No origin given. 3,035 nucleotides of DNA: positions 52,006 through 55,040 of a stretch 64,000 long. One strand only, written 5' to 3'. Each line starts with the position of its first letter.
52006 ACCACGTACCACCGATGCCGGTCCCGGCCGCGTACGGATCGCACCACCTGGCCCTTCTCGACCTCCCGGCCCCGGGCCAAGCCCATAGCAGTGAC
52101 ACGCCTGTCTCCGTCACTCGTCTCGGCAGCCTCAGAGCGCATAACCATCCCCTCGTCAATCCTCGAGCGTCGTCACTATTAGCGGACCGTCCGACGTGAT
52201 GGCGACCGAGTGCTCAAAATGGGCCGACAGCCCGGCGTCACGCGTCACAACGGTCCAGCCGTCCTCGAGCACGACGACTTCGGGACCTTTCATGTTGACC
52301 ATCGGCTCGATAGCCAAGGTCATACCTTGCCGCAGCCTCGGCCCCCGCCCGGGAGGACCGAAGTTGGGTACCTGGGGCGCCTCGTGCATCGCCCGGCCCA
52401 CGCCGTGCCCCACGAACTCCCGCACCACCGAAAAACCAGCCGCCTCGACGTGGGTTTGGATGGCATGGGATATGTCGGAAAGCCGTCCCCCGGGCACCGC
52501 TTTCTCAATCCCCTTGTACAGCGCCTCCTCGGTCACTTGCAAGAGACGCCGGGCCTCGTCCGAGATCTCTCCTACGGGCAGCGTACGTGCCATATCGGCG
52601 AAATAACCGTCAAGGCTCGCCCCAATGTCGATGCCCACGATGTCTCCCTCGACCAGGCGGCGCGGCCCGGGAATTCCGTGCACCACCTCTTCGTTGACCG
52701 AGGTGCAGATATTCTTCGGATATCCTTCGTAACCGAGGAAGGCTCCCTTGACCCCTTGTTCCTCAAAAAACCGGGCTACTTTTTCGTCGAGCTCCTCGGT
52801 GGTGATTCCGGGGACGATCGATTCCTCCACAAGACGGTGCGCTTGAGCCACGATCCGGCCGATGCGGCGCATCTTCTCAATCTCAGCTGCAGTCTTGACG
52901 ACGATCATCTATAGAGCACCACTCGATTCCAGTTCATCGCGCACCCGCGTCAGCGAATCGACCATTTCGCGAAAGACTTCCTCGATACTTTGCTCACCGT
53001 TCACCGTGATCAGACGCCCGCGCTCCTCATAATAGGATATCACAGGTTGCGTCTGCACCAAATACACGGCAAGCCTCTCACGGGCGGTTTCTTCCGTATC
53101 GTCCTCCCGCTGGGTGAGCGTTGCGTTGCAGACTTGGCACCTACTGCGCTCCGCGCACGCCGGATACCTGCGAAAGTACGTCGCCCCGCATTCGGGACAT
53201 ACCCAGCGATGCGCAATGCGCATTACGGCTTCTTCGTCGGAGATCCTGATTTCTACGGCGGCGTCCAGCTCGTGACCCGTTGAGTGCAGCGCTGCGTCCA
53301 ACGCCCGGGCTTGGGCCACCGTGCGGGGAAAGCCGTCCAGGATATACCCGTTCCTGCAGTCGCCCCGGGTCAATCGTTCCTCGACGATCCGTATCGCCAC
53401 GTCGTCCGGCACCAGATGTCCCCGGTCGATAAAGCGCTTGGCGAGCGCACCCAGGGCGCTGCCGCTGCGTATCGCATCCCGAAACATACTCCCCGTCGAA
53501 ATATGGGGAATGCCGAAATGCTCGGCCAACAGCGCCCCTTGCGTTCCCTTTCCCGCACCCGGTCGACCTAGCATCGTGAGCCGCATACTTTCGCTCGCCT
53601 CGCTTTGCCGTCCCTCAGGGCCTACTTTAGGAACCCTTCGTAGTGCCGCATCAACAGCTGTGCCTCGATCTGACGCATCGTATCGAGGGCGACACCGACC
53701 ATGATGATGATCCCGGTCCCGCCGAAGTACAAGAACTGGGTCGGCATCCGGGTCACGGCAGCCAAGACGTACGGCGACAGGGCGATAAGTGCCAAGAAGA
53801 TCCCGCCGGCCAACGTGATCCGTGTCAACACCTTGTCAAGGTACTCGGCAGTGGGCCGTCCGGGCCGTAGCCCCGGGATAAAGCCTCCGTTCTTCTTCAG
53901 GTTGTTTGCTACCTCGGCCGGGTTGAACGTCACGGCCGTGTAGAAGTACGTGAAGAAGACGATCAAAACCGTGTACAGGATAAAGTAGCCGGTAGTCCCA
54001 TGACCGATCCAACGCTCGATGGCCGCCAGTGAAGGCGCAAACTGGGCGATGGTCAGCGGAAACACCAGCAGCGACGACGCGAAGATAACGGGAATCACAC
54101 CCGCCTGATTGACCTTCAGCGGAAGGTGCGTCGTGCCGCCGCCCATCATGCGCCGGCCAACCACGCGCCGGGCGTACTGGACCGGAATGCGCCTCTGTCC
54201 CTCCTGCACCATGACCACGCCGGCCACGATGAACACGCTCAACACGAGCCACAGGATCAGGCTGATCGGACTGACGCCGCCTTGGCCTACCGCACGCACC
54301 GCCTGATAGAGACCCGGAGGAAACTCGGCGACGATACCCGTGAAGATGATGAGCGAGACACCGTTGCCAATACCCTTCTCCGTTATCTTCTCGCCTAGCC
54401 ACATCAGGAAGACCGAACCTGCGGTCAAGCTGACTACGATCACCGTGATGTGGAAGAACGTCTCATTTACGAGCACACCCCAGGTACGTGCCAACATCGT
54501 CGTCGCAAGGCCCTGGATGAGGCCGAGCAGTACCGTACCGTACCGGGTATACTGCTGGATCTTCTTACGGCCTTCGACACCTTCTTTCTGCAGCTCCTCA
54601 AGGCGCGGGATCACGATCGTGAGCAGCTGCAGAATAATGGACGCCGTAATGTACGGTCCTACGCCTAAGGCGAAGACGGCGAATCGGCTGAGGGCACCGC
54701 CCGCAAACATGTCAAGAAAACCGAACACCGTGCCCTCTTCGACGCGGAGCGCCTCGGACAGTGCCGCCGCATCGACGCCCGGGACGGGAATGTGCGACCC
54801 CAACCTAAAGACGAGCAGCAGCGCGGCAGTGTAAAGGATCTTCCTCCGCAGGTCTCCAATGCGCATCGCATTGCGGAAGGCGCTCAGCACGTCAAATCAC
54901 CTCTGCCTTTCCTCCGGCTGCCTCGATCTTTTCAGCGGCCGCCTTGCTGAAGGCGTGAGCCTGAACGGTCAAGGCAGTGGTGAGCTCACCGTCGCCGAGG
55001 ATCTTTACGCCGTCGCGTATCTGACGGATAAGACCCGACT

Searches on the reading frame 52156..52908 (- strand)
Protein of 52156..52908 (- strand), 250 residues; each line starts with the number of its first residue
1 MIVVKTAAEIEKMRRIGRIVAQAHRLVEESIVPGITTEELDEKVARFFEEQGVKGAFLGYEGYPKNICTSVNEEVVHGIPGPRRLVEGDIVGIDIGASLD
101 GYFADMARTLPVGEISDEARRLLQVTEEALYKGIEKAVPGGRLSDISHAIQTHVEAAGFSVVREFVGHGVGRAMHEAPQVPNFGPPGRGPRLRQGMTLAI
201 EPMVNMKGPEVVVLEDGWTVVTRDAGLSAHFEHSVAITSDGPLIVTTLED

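Call 64: search_protein_families(library=pfam, proteins=[window:52156-52908:-], max_evalue=0.0001)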
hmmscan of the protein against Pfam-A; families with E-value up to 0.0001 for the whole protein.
window:52156-52908:- (250 aa): 1 family
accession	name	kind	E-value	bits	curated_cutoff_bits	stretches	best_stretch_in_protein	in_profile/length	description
PF00557.29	Peptidase_M24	-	6.2e-55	186.6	23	1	11-238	1-207/208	Metallopeptidase family M24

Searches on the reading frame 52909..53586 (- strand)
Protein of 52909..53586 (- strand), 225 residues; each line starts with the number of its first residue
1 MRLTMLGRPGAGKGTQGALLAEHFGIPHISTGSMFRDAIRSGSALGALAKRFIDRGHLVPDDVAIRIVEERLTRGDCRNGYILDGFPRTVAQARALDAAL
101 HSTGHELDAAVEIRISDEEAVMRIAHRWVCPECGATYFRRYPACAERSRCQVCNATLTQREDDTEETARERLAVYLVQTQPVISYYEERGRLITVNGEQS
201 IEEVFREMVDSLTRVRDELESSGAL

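Call 64: search_protein_families(library=pfam, proteins=[window:52909-53586:-], max_evalue=0.0001)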
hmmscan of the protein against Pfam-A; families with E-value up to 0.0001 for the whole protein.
window:52909-53586:- (225 aa): 4 families
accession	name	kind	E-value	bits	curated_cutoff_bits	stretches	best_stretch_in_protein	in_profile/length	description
PF00406.28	ADK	-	4.4e-50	170.2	26.8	1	5-190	1-150/151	Adenylate kinase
PF13207.12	AAA_17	-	2.2e-22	80.2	27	1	6-126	1-121/136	AAA domain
PF05191.20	ADK_lid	-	3.9e-07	30.3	26.6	1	127-162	1-36/36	Adenylate kinase, active site lid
PF17213.9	Hydin_ADK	-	2.6e-06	28.2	27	0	58-85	168-195/196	Hydin Adenylate kinase-like domain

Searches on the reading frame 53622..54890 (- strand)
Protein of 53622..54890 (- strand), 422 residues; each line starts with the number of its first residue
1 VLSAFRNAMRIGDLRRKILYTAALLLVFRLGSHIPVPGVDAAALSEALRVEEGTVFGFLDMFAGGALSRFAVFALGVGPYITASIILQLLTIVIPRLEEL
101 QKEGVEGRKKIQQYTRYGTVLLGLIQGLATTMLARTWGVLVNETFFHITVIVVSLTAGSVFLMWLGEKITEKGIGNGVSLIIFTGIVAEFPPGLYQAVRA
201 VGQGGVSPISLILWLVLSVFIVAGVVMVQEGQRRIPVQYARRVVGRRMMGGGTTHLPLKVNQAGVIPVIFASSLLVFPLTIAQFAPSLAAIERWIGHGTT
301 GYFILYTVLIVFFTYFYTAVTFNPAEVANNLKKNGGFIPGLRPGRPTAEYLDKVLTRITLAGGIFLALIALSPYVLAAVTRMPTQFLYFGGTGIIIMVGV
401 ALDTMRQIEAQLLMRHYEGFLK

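Call 64: search_protein_families(library=pfam, proteins=[window:53622-54890:-], max_evalue=0.0001)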
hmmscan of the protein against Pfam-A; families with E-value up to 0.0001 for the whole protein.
window:53622-54890:- (422 aa): 1 family
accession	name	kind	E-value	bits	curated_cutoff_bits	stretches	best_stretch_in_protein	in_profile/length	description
PF00344.25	SecY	-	4.1e-118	394.7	32.2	1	72-405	2-306/306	SecY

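Call 65: find_homologous_proteins(query=window:53622-54890:-, max_evalue=1e-60)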
Query window:53622-54890:- (422 aa): 7999 proteins with E <= 1e-60 among 8000 candidates; the best 120 are listed.
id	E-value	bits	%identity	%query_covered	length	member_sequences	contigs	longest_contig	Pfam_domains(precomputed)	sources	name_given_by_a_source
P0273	1.1e-264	896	99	100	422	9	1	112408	PF00344.26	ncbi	-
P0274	9.6e-254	860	93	100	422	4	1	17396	PF00344.26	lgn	-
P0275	8.8e-252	853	92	100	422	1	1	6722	PF00344.26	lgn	-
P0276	1.5e-243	826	89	100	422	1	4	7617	PF00344.26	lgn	-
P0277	4.3e-237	805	86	100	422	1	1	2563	PF00344.26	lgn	-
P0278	1.3e-236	803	85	100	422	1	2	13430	PF00344.26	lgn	-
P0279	2.2e-234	796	85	100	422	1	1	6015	PF00344.26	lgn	-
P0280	8.6e-232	787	86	100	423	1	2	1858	PF00344.26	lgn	-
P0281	8.7e-232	787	83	100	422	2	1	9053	PF00344.26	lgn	-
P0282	4.8e-230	782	85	100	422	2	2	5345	PF00344.26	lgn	-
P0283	5.0e-230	782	83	100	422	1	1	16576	PF00344.26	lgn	-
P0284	1.6e-225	767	81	100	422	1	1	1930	PF00344.26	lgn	-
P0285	1.9e-218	744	78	100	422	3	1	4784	PF00344.26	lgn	-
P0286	4.2e-201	686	73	100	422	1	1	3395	PF00344.26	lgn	-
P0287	6.6e-199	679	72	100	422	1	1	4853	PF00344.26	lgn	-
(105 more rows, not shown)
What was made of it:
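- Tried and rejected: SecY was used instead (call 65).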
